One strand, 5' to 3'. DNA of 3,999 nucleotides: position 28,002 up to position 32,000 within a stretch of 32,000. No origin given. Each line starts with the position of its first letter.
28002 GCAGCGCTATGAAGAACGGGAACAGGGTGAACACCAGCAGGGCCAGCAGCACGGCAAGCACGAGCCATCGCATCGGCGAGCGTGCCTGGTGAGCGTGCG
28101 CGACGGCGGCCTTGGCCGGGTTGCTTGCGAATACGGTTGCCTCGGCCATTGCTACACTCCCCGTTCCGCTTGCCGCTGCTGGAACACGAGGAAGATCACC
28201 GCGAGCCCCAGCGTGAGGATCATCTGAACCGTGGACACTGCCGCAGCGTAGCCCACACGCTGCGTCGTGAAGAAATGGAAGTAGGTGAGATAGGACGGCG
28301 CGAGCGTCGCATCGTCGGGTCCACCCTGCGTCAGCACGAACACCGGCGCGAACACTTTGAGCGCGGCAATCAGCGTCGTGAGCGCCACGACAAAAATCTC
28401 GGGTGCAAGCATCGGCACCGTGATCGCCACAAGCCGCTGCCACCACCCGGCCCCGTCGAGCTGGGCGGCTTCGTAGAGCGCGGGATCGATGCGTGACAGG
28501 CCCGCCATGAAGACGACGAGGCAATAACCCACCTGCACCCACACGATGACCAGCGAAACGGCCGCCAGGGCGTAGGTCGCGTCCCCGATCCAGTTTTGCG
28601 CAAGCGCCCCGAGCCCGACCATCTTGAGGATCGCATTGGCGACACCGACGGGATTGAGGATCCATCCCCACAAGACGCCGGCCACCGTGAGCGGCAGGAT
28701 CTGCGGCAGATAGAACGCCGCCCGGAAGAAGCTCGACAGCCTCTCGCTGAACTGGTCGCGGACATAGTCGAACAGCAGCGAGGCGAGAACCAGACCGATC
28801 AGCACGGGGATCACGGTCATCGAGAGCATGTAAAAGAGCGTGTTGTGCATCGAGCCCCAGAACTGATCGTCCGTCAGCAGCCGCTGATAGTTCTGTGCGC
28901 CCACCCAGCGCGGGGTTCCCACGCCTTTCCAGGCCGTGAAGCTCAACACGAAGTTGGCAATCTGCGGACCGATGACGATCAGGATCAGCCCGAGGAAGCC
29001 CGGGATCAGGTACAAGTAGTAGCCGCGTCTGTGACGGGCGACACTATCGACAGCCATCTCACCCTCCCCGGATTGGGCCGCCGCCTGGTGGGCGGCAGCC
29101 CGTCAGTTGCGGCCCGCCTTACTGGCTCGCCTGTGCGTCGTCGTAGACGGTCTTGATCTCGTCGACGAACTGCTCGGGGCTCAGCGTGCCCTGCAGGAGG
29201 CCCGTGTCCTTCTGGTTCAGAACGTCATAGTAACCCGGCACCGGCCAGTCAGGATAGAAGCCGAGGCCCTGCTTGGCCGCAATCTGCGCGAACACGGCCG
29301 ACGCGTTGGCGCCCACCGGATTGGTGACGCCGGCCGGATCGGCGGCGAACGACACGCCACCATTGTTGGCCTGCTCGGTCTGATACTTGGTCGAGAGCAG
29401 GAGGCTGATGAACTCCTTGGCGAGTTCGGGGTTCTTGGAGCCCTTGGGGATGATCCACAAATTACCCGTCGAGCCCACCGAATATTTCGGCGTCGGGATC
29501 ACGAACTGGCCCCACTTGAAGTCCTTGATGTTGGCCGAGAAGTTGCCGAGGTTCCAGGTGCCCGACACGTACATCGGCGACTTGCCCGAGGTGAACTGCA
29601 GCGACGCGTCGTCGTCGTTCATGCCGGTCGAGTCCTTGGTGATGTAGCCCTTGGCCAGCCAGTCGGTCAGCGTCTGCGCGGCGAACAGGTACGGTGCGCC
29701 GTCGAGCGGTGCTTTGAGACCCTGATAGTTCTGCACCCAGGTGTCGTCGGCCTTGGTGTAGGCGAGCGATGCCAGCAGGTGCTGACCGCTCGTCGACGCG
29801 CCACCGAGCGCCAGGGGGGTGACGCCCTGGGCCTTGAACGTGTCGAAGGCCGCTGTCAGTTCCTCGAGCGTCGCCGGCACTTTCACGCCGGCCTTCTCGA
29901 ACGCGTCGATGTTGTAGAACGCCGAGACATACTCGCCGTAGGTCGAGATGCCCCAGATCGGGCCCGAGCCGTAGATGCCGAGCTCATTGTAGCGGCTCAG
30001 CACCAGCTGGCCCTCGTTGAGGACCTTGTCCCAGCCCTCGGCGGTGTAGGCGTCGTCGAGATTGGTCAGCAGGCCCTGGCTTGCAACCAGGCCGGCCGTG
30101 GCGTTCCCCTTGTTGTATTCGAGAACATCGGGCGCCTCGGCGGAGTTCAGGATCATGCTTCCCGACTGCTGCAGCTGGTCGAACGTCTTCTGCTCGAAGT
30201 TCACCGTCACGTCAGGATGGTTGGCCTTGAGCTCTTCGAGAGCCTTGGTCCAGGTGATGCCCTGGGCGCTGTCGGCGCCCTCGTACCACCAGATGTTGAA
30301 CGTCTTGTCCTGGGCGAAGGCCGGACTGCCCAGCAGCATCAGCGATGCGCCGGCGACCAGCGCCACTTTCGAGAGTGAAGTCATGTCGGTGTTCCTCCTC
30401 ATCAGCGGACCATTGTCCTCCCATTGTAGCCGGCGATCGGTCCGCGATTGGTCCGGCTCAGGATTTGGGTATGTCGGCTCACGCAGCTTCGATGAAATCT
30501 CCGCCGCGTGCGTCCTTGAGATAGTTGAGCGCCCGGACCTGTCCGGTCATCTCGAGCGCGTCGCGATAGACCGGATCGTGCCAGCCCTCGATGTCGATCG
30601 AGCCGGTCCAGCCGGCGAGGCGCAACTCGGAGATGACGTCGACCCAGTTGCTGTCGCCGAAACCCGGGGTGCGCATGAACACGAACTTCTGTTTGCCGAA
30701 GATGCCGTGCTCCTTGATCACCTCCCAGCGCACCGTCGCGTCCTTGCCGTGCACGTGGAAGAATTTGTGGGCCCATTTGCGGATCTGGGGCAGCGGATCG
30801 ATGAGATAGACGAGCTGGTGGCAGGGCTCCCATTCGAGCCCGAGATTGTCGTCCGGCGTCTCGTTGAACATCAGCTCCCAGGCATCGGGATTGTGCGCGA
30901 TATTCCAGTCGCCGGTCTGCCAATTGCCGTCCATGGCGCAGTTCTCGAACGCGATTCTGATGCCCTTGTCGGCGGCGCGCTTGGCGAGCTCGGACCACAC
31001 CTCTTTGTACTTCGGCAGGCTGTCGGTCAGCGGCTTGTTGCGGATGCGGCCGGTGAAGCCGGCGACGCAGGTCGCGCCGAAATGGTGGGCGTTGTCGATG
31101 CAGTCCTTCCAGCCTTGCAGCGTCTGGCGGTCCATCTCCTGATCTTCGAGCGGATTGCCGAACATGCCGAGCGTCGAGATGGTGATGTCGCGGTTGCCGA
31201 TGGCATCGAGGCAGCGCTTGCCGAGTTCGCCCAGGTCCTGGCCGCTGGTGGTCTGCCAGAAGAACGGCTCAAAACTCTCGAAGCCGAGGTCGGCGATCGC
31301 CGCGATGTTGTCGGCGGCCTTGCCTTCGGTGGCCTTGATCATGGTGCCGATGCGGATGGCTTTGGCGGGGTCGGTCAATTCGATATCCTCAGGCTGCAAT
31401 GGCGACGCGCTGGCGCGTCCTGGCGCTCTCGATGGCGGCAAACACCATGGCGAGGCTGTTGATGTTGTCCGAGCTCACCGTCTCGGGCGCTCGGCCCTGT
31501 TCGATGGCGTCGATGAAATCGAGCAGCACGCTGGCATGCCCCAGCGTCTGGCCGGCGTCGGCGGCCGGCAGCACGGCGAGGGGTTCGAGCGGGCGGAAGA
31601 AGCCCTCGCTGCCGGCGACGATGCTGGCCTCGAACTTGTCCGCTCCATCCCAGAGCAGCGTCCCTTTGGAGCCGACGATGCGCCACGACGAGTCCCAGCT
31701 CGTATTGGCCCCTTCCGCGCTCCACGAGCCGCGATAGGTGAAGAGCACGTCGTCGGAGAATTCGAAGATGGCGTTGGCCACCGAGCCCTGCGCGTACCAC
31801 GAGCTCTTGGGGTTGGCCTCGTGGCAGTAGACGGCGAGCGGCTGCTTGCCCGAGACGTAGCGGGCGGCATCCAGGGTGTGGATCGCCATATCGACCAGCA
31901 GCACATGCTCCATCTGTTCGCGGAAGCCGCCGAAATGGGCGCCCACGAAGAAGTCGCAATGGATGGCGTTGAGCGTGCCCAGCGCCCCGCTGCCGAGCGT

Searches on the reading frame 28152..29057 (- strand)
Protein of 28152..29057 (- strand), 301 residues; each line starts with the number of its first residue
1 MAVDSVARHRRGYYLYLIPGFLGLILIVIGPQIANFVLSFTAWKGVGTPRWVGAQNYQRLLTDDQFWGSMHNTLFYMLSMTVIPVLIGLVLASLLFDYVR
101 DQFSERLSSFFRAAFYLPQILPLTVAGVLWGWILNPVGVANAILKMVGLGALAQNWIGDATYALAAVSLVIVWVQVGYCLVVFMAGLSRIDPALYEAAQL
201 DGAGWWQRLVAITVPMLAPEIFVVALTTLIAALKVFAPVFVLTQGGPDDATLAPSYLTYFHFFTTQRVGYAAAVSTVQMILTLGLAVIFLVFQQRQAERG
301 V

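Call 10: search_protein_families(library=pfam, proteins=[window:28152-29057:-], max_evalue=0.001)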
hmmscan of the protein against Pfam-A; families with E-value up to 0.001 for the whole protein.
window:28152-29057:- (301 aa): 1 family
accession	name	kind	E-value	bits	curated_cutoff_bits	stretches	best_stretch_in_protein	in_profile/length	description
PF00528.27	BPD_transp_1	-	3.3e-12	46.9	26.4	1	85-292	2-173/184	Binding-protein-dependent transport system inner membrane component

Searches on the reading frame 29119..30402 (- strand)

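Call 10: search_protein_families(library=pfam, proteins=[window:29119-30402:-], max_evalue=0.001)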
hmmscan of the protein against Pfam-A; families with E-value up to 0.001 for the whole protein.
window:29119-30402:- (427 aa): 2 families
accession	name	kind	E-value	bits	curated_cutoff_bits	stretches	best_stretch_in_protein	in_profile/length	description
PF01547.30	SBP_bac_1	-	1.2e-31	111.3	26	1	46-341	5-306/307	Bacterial extracellular solute-binding protein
PF13416.11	SBP_bac_8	-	3.4e-26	93.1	27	1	54-349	2-257/279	Bacterial extracellular solute-binding protein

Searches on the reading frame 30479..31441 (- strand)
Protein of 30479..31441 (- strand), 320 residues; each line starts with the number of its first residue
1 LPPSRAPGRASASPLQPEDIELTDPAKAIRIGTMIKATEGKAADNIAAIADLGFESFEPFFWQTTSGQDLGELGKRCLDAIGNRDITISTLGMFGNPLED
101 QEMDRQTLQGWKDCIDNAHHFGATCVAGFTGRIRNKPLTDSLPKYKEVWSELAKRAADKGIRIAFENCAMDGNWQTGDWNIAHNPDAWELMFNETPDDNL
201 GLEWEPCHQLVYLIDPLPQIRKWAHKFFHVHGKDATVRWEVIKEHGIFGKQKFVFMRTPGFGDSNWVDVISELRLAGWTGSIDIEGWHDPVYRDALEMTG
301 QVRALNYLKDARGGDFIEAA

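Call 10: search_protein_families(library=pfam, proteins=[window:30479-31441:-], max_evalue=0.001)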
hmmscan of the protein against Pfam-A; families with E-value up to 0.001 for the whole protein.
window:30479-31441:- (320 aa): 1 family
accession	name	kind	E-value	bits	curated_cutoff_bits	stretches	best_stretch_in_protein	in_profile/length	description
PF01261.30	AP_endonuc_2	-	1.1e-30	107.6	31.1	1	46-298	1-245/249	Xylose isomerase-like TIM barrel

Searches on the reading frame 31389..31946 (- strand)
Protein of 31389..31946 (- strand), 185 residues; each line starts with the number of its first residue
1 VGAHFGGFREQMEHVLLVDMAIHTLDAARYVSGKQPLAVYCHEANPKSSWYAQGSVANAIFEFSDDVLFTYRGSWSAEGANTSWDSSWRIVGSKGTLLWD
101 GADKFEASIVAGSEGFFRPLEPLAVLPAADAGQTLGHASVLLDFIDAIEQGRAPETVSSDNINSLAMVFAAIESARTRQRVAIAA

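Call 37: search_protein_families(library=pfam, proteins=[window:31389-31946:-], max_evalue=0.001)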
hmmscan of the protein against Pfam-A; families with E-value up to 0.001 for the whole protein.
window:31389-31946:- (185 aa): 2 families
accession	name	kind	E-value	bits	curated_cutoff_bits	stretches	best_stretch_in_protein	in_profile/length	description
PF22725.1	GFO_IDH_MocA_C3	-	6.3e-12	46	27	1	13-97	42-123/124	GFO/IDH/MocA C-terminal domain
PF02894.22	GFO_IDH_MocA_C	-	5.8e-11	43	22.9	1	16-183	42-218/218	Oxidoreductase family, C-terminal alpha/beta domain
